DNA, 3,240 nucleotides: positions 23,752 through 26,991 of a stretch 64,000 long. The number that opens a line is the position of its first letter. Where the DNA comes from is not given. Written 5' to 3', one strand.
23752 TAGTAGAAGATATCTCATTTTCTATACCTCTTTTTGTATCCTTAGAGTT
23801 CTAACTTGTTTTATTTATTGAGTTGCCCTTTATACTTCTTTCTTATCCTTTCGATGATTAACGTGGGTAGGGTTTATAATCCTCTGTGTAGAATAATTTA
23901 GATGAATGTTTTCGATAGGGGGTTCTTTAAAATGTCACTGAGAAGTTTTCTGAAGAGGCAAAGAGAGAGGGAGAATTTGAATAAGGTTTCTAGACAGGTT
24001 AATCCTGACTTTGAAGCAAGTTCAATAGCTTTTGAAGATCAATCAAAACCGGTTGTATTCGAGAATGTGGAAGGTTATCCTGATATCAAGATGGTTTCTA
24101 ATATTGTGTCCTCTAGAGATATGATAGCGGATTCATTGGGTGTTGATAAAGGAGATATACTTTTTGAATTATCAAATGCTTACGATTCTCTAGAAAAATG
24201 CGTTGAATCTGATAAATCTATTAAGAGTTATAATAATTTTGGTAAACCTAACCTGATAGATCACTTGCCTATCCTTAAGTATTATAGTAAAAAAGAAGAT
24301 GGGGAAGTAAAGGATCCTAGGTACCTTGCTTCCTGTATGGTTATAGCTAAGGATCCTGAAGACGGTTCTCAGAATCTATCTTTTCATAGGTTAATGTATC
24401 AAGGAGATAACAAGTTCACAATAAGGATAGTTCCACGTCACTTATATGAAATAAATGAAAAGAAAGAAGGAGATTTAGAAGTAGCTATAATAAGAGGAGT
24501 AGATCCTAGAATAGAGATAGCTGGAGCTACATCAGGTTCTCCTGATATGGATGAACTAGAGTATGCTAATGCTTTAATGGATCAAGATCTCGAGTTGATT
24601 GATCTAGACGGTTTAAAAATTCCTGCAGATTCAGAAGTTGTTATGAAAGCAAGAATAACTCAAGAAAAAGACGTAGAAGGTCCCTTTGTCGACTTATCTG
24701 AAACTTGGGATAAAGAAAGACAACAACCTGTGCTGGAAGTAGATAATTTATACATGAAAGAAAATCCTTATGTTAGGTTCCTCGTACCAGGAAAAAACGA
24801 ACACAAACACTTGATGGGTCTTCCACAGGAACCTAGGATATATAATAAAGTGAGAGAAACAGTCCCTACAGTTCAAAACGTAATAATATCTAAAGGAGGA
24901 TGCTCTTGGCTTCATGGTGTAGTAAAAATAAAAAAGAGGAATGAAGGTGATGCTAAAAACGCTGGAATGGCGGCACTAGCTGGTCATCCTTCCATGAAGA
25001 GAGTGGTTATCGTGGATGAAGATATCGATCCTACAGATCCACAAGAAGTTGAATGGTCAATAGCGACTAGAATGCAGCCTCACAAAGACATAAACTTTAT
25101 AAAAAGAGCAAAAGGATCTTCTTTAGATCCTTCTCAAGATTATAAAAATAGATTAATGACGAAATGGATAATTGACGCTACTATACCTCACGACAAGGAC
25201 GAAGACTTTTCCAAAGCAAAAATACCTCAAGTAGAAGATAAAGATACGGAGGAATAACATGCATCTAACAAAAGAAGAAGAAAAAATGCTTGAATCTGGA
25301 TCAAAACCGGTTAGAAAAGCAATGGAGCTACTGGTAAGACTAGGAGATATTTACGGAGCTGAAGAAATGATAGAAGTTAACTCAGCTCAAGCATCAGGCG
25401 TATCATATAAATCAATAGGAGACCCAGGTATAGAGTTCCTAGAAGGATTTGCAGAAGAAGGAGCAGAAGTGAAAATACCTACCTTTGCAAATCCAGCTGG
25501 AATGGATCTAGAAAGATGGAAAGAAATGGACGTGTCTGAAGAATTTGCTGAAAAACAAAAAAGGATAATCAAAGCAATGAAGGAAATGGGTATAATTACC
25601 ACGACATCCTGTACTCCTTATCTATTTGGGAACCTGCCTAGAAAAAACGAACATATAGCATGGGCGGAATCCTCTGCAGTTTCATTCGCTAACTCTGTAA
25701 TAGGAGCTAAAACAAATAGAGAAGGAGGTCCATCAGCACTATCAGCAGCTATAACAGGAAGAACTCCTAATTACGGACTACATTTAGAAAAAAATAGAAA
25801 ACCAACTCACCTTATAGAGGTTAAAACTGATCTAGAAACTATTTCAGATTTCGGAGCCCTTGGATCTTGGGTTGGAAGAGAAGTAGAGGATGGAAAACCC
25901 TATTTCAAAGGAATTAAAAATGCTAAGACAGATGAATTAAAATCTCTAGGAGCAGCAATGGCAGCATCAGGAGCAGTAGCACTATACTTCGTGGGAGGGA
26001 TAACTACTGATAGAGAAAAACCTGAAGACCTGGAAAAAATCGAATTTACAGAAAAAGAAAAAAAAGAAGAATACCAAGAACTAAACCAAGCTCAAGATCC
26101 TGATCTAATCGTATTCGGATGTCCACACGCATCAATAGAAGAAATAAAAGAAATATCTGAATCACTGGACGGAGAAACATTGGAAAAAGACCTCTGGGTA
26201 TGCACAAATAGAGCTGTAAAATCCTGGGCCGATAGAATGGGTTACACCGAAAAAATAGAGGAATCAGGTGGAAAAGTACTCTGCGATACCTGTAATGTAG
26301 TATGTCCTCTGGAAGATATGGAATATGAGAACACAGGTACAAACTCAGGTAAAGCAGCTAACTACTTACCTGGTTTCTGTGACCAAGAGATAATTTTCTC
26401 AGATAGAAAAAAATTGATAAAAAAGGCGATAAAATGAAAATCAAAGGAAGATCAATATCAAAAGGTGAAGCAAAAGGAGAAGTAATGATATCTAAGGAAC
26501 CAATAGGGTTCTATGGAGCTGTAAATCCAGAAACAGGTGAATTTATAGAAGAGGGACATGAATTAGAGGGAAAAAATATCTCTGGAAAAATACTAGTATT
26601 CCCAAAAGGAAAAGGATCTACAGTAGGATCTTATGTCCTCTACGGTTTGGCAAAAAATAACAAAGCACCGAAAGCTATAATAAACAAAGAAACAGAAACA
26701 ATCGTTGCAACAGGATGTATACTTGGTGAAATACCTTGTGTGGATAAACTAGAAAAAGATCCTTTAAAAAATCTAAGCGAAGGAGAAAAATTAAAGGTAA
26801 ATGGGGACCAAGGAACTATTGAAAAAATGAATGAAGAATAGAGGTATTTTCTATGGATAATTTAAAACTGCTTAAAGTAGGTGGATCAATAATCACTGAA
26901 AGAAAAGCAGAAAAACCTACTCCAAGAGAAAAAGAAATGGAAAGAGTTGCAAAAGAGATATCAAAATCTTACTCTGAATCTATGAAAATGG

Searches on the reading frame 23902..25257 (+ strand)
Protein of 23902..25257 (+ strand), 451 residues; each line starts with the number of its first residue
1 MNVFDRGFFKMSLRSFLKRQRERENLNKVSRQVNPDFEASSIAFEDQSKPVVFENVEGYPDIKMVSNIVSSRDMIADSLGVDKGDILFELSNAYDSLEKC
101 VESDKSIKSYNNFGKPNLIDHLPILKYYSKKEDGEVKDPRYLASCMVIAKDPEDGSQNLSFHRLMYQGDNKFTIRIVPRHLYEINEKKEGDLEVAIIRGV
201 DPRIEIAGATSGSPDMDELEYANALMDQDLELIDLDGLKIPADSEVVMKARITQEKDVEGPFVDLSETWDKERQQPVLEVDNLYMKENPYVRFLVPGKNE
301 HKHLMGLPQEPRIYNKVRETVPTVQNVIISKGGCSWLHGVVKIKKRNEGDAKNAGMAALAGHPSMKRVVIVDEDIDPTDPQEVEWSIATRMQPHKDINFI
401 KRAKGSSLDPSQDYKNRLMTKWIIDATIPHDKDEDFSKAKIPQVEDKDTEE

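Call 47: search_protein_families(library=pfam, proteins=[window:23902-25257:+], max_evalue=0.00001)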
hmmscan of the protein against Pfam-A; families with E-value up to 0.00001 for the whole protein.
window:23902-25257:+ (451 aa): 3 families
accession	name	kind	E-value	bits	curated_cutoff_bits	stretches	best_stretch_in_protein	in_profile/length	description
PF01977.22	UbiD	-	1.8e-40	138.8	23.3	1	115-298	20-205/206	3-octaprenyl-4-hydroxybenzoate carboxy-lyase Rift-related domain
PF20696.2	UbiD_C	-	5.6e-35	120.6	24.2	1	303-426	2-127/127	3-octaprenyl-4-hydroxybenzoate carboxy-lyase C-terminal domain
PF20695.2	UbiD_N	-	5.4e-13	49.3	24.3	1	18-92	2-76/78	3-octaprenyl-4-hydroxybenzoate carboxy-lyase N-terminal domain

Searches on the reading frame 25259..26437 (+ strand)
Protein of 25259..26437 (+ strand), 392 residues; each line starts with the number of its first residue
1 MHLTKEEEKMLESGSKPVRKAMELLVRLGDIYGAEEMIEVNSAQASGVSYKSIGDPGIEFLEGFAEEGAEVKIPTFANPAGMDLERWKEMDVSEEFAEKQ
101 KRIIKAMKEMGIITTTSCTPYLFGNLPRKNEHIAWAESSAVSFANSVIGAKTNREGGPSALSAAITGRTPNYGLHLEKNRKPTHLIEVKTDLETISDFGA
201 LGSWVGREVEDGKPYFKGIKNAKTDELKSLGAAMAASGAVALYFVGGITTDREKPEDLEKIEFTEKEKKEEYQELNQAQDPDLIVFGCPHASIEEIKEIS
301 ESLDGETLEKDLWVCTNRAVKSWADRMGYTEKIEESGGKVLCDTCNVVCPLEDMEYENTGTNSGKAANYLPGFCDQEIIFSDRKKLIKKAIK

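Call 47: search_protein_families(library=pfam, proteins=[window:25259-26437:+], max_evalue=0.00001)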
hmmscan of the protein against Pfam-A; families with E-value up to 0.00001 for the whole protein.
window:25259-26437:+ (392 aa): 1 family
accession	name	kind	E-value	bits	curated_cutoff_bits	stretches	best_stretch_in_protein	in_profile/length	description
PF04412.18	AcnX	-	2.6e-152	507.6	31.5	1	1-388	1-400/400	Aconitase X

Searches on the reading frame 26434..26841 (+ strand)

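Call 47: search_protein_families(library=pfam, proteins=[window:26434-26841:+], max_evalue=0.00001)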
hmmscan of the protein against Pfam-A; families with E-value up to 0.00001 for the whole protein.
window:26434-26841:+ (135 aa): 1 family
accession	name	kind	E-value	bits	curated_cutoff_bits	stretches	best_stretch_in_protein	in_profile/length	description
PF01989.23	AcnX_swivel_put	-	1.3e-33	115.1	27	1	24-103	1-80/80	Aconitase X swivel domain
